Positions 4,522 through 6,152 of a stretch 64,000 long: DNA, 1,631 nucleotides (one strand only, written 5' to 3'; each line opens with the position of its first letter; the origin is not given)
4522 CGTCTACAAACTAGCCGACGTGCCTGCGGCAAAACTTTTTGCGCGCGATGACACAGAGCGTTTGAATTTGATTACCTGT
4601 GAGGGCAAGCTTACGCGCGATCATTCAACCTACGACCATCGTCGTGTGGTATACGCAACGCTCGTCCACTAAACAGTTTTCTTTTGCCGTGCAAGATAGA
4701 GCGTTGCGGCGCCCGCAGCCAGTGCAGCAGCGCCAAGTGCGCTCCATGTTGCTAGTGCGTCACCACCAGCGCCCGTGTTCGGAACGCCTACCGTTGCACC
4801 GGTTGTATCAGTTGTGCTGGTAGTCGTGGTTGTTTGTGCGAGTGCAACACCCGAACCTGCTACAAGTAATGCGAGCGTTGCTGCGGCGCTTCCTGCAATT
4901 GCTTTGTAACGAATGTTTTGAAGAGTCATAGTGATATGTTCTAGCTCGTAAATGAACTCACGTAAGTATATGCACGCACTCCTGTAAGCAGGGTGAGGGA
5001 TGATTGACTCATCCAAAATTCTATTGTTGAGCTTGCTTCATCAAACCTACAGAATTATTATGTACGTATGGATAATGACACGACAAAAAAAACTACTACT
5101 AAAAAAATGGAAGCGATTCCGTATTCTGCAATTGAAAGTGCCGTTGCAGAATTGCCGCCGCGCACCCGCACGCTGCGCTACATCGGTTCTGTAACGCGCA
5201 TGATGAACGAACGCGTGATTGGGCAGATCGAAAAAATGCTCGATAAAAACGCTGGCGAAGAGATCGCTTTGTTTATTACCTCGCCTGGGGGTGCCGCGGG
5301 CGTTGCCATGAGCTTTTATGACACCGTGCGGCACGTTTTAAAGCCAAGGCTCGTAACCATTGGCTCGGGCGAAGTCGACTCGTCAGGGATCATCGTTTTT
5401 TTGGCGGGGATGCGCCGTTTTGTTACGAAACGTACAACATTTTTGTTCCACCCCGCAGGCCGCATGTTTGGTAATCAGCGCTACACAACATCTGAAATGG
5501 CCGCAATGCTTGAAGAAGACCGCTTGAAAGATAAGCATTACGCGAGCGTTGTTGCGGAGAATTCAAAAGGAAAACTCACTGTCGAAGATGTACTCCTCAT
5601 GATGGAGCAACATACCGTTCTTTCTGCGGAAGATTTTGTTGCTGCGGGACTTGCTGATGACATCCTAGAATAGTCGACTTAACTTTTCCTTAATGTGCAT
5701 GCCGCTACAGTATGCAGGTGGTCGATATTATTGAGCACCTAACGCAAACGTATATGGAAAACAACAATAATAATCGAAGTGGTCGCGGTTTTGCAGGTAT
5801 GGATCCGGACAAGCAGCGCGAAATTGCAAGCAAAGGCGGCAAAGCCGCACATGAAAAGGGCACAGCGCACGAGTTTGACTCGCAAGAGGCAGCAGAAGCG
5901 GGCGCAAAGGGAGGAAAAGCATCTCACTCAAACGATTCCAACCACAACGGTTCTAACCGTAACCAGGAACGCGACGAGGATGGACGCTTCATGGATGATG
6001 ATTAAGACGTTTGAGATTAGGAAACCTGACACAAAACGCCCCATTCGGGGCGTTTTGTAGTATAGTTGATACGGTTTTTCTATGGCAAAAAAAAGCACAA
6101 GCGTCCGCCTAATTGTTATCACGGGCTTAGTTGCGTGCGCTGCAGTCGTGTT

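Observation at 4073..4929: Sortase convergent with an 86-aa minimal substrate (signal peptide, Thr-run, VPNTG sorting signal)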

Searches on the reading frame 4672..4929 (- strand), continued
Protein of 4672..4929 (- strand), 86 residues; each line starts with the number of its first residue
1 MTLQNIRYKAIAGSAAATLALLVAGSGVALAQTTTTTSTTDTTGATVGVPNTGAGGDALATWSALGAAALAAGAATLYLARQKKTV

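Call 75: search_protein_families(library=ncbifam, proteins=[L004:4131-4727:+, L008:4288-4881:+, L012:4240-4836:+, L015:1984-2586:-, L015:3128-3823:+], max_evalue=0.00001)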
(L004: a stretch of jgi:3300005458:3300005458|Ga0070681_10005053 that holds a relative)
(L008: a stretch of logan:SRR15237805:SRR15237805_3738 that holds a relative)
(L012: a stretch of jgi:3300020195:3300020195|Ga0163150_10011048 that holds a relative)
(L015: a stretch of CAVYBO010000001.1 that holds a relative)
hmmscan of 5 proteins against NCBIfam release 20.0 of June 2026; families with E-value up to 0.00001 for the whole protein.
L004:4131-4727:+ (199 aa): 6 families
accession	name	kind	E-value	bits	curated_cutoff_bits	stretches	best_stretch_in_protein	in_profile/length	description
NF033748.1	class_F_sortase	subfamily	4.4e-37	127.1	166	1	52-198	7-154/155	class F sortase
NF033747.1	class_E_sortase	subfamily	1.8e-07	31.2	160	1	39-198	54-205/211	class E sortase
NF033746.1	class_D_sortase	subfamily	4.6e-07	29.7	165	1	54-178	8-115/135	class D sortase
NF058671.1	sortase_SrtD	exception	5.5e-07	29.4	140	1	50-177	58-168/187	class D sortase, LPxTATN-specific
TIGR01076.1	sortase_fam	subfamily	3e-06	27.1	39.35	1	90-192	27-128/136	sortase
TIGR03784.1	marine_sortase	equivalog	8e-06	25.6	158.25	1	93-178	81-157/174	class GN sortase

L008:4288-4881:+ (198 aa): 6 families
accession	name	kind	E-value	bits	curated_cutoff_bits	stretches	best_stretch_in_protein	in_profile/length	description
NF033748.1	class_F_sortase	subfamily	1.7e-42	144.7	166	1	48-194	7-154/155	class F sortase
NF033747.1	class_E_sortase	subfamily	6.7e-10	39.2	160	1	48-196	67-207/211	class E sortase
TIGR03784.1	marine_sortase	equivalog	2.5e-07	30.5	158.25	1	87-173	79-156/174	class GN sortase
NF033746.1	class_D_sortase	subfamily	4.7e-07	29.7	165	1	85-174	36-115/135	class D sortase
NF058671.1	sortase_SrtD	exception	5.4e-07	29.4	140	1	85-173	90-168/187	class D sortase, LPxTATN-specific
TIGR01076.1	sortase_fam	subfamily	4.5e-06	26.5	39.35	1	88-180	29-118/136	sortase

L012:4240-4836:+ (199 aa): 4 families
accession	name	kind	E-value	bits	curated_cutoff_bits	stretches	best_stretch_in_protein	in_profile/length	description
NF033748.1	class_F_sortase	subfamily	2.2e-39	134.6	166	1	53-198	8-154/155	class F sortase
NF033747.1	class_E_sortase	subfamily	2.9e-10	40.4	160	1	42-198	57-205/211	class E sortase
TIGR03784.1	marine_sortase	equivalog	8.9e-07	28.7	158.25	1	96-196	84-174/174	class GN sortase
NF058671.1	sortase_SrtD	exception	6.4e-06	26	140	1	89-177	90-168/187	class D sortase, LPxTATN-specific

L015:1984-2586:- (201 aa): 1 family
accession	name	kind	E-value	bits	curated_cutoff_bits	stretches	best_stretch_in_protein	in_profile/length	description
NF033748.1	class_F_sortase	subfamily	1.5e-28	99.4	166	1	55-194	9-153/155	class F sortase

L015:3128-3823:+ (232 aa): 2 families
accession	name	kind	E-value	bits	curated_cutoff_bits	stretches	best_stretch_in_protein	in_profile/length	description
NF033748.1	class_F_sortase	subfamily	6e-36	123.4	166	1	82-230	6-154/155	class F sortase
NF033745.1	class_C_sortase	subfamily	2.1e-07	30.9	160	1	89-216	95-211/220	class C sortase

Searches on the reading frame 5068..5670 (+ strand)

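Call 3: search_protein_families(library=pfam, proteins=[window:5068-5670:+], max_evalue=0.01)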
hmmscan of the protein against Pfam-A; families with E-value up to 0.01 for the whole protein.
window:5068-5670:+ (201 aa): 1 family
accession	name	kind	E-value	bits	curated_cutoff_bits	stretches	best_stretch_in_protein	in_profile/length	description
PF00574.28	CLP_protease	-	3.6e-18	66.5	20.2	1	32-201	15-180/182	Clp protease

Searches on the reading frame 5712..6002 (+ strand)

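Call 3: search_protein_families(library=pfam, proteins=[window:5712-6002:+], max_evalue=0.01)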
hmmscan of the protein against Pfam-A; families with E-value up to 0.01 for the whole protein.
window:5712-6002:+ (97 aa): 1 family
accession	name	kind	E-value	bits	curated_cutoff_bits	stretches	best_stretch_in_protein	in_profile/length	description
PF10685.14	KGG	-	3.5e-15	56.3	20.4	2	26-47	1-22/22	Stress-induced bacterial acidophilic repeat motif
